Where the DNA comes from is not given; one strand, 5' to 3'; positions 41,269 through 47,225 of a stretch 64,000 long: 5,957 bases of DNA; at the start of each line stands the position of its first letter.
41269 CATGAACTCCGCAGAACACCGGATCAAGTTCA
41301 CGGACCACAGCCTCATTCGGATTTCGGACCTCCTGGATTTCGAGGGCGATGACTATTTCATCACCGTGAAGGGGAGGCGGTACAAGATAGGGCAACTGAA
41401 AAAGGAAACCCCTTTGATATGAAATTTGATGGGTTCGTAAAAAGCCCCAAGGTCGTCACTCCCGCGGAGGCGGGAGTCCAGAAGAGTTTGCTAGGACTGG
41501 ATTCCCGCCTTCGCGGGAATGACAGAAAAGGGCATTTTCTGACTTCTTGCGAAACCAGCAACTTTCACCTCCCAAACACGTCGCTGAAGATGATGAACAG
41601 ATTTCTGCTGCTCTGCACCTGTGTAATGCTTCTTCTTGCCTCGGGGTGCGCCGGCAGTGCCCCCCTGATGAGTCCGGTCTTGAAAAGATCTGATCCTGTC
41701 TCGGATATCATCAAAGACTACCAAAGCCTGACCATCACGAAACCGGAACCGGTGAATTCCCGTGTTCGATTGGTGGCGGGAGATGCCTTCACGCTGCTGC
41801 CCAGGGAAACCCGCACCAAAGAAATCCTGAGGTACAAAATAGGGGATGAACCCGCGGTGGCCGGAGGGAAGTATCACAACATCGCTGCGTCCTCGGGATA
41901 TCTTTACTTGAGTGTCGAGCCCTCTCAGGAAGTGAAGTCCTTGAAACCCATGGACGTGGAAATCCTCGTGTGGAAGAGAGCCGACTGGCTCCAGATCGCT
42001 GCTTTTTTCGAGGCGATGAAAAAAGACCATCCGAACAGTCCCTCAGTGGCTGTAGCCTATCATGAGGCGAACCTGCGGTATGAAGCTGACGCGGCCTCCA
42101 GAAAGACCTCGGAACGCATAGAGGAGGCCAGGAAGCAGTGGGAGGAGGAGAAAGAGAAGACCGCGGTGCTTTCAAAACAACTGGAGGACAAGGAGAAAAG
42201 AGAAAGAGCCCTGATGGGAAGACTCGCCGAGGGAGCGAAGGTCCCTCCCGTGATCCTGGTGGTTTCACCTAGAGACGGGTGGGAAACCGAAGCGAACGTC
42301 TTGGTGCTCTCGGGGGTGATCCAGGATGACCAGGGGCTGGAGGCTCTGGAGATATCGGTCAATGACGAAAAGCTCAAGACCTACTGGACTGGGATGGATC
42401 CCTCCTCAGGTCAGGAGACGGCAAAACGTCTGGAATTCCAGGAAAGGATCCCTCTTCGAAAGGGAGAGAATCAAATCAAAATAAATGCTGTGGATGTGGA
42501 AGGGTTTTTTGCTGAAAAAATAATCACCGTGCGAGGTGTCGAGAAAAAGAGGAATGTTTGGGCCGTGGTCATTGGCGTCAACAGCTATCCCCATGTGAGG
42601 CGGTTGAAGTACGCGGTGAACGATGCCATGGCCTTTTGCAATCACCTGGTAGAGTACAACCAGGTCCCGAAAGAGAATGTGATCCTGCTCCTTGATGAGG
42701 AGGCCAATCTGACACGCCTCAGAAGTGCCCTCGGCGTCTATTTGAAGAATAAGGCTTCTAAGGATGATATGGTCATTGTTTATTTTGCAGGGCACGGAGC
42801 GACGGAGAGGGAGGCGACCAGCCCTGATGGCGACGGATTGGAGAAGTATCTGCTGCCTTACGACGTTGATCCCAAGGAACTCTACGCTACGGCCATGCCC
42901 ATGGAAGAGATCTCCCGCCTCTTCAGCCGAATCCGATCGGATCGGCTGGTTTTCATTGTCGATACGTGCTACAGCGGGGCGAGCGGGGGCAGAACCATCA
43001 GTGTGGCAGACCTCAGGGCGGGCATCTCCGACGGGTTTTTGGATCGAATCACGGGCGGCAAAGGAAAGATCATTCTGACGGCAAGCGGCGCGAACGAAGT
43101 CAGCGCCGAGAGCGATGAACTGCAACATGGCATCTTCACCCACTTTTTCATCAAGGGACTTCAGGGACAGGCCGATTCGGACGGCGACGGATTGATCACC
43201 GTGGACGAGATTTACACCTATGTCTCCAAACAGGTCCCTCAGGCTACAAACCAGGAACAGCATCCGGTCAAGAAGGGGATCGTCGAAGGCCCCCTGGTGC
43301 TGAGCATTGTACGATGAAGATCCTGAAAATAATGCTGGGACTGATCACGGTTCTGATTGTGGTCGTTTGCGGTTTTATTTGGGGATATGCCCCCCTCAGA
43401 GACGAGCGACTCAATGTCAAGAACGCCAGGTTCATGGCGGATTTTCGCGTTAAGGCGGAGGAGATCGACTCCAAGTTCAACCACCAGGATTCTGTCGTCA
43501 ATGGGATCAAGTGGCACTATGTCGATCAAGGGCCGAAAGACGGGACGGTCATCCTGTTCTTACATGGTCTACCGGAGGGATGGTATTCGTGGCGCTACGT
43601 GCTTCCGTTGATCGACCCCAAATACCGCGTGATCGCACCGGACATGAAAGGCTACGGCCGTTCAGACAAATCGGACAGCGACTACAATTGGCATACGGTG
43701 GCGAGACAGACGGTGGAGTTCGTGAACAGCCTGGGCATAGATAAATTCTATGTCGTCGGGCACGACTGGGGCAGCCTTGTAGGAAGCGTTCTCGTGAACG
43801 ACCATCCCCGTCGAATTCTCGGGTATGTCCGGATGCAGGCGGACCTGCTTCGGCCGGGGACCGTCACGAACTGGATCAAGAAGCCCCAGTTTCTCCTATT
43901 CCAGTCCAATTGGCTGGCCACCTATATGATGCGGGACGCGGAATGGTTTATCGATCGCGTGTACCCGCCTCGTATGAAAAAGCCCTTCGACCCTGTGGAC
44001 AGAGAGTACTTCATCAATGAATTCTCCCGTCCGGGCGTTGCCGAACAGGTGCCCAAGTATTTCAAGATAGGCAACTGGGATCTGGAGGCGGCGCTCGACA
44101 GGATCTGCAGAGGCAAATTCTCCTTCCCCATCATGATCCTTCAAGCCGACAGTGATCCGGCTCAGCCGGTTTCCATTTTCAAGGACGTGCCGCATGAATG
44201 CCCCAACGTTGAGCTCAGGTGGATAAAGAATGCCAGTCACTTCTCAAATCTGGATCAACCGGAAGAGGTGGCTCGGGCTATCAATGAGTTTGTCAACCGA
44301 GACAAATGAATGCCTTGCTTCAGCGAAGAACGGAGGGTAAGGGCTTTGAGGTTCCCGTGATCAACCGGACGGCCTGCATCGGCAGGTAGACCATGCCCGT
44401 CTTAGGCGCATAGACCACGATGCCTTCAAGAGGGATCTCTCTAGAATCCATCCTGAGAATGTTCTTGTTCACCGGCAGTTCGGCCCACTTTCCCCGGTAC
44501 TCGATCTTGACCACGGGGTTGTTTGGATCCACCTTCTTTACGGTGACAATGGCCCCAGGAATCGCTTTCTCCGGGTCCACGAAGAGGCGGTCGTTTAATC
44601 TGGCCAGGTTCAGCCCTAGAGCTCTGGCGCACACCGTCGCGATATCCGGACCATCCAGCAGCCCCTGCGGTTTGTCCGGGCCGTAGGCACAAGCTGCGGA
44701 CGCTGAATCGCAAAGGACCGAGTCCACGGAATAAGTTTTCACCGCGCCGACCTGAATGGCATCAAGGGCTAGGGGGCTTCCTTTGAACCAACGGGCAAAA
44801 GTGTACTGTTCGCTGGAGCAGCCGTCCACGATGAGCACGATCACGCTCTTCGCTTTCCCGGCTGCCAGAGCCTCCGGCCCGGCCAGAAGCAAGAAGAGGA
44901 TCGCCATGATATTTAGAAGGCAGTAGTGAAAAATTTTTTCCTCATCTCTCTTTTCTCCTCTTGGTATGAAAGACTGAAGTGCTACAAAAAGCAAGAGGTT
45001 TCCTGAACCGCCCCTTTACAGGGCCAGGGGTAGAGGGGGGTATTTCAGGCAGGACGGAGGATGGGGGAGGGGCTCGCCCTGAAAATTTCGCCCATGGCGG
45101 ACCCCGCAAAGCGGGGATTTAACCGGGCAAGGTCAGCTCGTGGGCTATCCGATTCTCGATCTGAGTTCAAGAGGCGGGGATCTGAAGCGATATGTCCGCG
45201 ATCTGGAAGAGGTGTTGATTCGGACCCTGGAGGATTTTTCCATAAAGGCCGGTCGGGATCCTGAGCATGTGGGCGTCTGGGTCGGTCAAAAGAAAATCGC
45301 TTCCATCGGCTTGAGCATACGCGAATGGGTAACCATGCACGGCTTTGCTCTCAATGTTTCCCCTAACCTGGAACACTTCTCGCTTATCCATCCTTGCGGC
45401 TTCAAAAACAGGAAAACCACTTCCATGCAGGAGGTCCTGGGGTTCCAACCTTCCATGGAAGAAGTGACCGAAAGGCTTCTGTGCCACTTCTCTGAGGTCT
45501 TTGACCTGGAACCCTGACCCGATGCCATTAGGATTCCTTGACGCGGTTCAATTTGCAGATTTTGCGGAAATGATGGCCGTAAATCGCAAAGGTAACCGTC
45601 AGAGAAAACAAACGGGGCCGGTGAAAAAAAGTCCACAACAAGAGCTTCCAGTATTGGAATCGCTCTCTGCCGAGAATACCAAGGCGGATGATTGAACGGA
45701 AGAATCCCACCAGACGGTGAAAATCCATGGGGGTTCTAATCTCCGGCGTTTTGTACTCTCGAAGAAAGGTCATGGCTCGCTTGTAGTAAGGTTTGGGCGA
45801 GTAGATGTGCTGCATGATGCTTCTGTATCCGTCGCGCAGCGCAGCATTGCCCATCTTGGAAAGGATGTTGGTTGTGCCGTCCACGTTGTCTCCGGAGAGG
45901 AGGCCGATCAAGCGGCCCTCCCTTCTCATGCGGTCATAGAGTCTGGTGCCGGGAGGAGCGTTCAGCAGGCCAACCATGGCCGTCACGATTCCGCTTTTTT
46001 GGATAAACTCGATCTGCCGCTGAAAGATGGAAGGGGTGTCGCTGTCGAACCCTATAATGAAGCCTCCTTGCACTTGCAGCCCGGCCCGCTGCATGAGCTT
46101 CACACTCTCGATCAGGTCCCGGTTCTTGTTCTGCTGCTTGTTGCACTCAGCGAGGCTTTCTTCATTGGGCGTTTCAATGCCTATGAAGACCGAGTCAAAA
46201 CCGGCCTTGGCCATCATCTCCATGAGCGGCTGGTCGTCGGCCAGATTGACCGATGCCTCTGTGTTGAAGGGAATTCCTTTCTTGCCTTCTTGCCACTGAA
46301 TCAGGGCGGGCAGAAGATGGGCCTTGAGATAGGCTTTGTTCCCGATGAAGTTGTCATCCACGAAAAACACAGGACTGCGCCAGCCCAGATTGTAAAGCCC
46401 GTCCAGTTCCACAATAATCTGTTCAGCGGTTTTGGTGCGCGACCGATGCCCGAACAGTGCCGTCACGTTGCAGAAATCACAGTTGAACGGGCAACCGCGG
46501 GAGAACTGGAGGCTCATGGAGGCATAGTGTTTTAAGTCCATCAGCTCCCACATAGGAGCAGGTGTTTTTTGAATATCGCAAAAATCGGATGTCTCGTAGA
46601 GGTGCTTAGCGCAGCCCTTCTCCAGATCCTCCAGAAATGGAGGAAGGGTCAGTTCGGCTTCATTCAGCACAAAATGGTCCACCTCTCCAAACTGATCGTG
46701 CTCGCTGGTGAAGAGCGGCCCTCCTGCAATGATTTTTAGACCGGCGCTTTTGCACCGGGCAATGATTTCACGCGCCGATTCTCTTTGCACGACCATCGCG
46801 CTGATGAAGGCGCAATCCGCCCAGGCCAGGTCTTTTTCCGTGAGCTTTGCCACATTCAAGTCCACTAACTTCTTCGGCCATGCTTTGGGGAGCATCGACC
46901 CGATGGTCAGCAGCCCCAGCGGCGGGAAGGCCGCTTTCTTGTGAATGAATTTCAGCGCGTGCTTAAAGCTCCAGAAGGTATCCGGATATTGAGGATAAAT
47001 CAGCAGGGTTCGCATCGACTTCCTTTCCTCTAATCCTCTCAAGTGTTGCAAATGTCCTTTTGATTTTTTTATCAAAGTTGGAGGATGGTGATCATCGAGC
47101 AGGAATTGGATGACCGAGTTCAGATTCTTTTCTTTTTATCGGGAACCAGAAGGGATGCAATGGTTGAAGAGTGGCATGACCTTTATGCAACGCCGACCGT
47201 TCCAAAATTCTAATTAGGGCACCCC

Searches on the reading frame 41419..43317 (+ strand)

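Call 32: search_protein_families(library=ncbifam, proteins=[window:41419-43317:+], max_evalue=0.00001)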
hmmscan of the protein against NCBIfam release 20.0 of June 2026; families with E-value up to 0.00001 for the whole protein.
window:41419-43317:+ (632 aa): 2 families
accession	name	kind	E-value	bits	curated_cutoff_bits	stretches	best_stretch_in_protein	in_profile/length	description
NF047832.1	caspase_w_EACC1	subfamily_domain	1.1e-28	100.2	140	1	381-607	2-209/211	caspase, EACC1-associated type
TIGR03900.1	prc_long_Delta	hypoth_equivalog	1.6e-07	29.7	660.95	1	245-371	839-970/973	MXAN_5808 family serine peptidase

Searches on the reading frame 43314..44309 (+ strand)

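Call 32: search_protein_families(library=ncbifam, proteins=[window:43314-44309:+], max_evalue=0.00001)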
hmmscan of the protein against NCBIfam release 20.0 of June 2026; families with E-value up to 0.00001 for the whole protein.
window:43314-44309:+ (331 aa): 19 families
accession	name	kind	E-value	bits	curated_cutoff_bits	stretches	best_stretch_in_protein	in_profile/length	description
NF002938.0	PRK03592.1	equivalog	2e-37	129.2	241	1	53-238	8-192/298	haloalkane dehalogenase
NF002043.0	PRK00870.1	subfamily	8.8e-29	100.9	265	1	59-176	28-148/302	haloalkane dehalogenase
NF051488.1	bifunc_PcaDC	exception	3.5e-22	79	390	1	68-329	3-252/375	bifunctional 3-oxoadipate enol-lactonase/4-carboxymuconolactone decarboxylase PcaDC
TIGR03056.1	bchO_mg_che_rel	equivalog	1.7e-19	70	172.55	1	61-170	12-122/278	alpha/beta fold hydrolase BchO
TIGR02427.1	protocat_pcaD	equivalog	4.9e-19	68.7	255.85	2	68-171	3-107/251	3-oxoadipate enol-lactonase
NF011457.0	PRK14875.1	equivalog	1.2e-18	67.2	307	1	39-168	93-223/372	acetoin dehydrogenase dihydrolipoyllysine-residue acetyltransferase subunit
NF002873.0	PRK03204.1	equivalog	2.1e-18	66.7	466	1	66-325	25-283/286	haloalkane dehalogenase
NF004514.1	PRK05855.1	equivalog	1.5e-16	60.1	455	1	63-159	8-107/578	SDR family oxidoreductase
NF051487.1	bifunc_PcaCD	exception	6.1e-15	55.2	430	1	66-172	157-267/413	bifunctional 4-carboxymuconolactone decarboxylase/3-oxoadipate enol-lactonase PcaCD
TIGR03611.1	RutD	equivalog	1.7e-14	53.8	238.5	1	74-174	10-111/258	pyrimidine utilization protein D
NF050089.1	i_nPHAscl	equivalog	4.5e-14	52.2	300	1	63-168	5-109/288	intracellular short-chain-length polyhydroxyalkanoate depolymerase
TIGR03695.1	menH_SHCHC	equivalog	1.3e-13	51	208.55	1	78-169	3-97/252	2-succinyl-6-hydroxy-2,4-cyclohexadiene-1-carboxylate synthase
NF045632.1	hydroxlase_HsaD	equivalog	2.6e-11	43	400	1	55-174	12-135/290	4,5:9,10-diseco-3-hydroxy-5,9,17-trioxoandrosta-1(10),2-diene-4-oate hydrolase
TIGR01249.1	pro_imino_pep_1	equivalog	7.9e-09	35.1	259.75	1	66-185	16-137/307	prolyl aminopeptidase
TIGR01250.1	pro_imino_pep_2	subfamily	2.2e-08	34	167.65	0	61-158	9-111/288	proline iminopeptidase-family hydrolase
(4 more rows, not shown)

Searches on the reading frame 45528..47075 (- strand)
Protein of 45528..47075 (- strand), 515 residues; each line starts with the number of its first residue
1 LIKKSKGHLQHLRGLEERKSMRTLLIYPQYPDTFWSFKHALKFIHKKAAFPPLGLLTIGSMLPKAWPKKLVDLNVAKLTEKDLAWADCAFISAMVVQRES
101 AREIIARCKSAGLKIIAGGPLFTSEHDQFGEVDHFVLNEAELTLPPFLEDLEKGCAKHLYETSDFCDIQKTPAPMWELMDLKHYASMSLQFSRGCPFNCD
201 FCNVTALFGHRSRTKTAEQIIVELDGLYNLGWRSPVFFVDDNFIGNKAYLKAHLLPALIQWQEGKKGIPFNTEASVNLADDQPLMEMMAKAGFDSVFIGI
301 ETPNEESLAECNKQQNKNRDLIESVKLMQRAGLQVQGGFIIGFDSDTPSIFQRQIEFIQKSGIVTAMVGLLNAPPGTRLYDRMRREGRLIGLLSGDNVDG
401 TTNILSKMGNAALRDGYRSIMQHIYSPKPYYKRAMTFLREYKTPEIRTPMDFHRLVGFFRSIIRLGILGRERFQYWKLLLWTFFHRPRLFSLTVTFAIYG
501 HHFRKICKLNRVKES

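Call 32: search_protein_families(library=ncbifam, proteins=[window:45528-47075:-], max_evalue=0.00001)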
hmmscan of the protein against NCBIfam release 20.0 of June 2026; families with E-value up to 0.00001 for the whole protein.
window:45528-47075:- (515 aa): 17 families
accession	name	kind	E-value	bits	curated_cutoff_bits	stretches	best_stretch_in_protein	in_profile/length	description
TIGR04479.1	bcpD_PhpK_rSAM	subfamily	1.2e-22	80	600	1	185-361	240-409/504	PhpK family radical SAM P-methyltransferase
TIGR03471.1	HpnJ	equivalog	1.5e-19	70.3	577.6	1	186-413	197-416/472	hopanoid biosynthesis associated radical SAM protein HpnJ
TIGR04072.2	rSAM_ladder_B12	equivalog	3.1e-18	65.7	360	1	99-389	84-378/443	lipid biosynthesis B12-binding/radical SAM protein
TIGR04013.1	B12_SAM_MJ_1487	hypoth_equivalog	3.5e-18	65.6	251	1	87-221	45-186/382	TIGR04013 family B12-binding domain/radical SAM domain-containing protein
TIGR02026.1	BchE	equivalog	5e-18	65.2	481.35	1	173-360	174-364/497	magnesium-protoporphyrin IX monomethyl ester anaerobic oxidative cyclase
NF050148.1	rSAM_ApyD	equivalog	4.1e-17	61.8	750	1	88-383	85-393/645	RiPP biosynthesis radical SAM protein ApyD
TIGR04014.1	B12_SAM_MJ_0865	equivalog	1.9e-16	59.9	360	1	93-382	49-357/434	methyl-coenzyme M reductase glutamine C-methyltransferase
NF045585.1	rSAM_slr0320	equivalog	2.4e-13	49.4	775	1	187-334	236-380/511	photosystem II high light acclimation radical SAM protein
TIGR04367.1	HpnR_B12_rSAM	equivalog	7.5e-13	47.8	650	1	187-345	187-337/490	hopanoid C-3 methylase HpnR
TIGR04295.1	B12_rSAM_oligo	hypoth_equivalog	7.9e-12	44.6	400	1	186-365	200-366/422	TIGR04295 family B12-binding domain-containing radical SAM protein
NF038361.1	rSAM_Sden_1168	equivalog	2.9e-10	39.3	575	1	187-441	283-531/560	Sden_1168 family B12-binding radical SAM P-methyltransferase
TIGR03975.1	rSAM_ocin_1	subfamily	4.2e-10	38.8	281.85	1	185-359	260-428/606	RiPP maturation radical SAM C-methyltransferase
NF033070.1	rSAM_AprD4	equivalog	2.2e-09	36.7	500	1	164-387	166-394/456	AprD4 family radical SAM diol-dehydratase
NF033712.0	B12_rSAM_KedN5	subfamily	7.9e-08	31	700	1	184-352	193-361/624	KedN5 family methylcobalamin-dependent radical SAM C-methyltransferase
NF040542.1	rSAM_RCCLKC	equivalog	1.5e-07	30.9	450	1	168-341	162-330/423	arsinothricin biosynthesis radical SAM protein ArsL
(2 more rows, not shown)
